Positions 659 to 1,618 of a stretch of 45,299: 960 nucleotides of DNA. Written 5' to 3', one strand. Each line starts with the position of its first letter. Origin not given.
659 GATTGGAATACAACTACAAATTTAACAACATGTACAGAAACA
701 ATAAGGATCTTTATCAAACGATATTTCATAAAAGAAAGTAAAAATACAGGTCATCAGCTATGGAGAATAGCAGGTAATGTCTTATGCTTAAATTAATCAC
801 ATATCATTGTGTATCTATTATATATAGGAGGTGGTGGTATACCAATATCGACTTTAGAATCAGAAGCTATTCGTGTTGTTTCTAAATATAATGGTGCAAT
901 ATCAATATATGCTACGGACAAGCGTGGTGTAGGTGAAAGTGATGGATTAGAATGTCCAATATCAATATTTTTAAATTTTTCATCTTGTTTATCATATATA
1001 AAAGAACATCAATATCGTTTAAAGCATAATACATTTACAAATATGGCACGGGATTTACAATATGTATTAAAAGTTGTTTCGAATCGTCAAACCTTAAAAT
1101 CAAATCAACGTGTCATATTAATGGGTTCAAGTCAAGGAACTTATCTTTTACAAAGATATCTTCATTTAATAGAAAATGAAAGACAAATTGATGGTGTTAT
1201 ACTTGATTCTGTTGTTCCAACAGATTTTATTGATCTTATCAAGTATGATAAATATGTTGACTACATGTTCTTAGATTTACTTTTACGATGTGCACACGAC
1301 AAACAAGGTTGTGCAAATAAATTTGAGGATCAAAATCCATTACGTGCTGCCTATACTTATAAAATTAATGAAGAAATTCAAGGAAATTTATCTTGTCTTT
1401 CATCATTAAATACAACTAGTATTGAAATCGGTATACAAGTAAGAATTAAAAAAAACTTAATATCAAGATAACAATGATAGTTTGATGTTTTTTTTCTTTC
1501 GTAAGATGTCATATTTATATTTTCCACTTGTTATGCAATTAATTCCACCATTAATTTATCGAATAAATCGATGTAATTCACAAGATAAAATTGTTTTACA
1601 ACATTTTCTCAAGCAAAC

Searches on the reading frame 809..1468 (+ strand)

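Call 55: search_protein_families(library=pfam, proteins=[window:809-1468:+], max_evalue=0.01)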
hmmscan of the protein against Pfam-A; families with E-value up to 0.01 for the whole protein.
window:809-1468:+ (220 aa): 2 families
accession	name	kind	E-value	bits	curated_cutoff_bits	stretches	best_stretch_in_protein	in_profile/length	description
PF12146.15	Hydrolase_4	-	3.9e-07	30.1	27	1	31-132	32-106/239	Serine aminopeptidase, S33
PF00561.26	Abhydrolase_1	-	2.9e-06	27.6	25.8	1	33-152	30-118/245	alpha/beta hydrolase fold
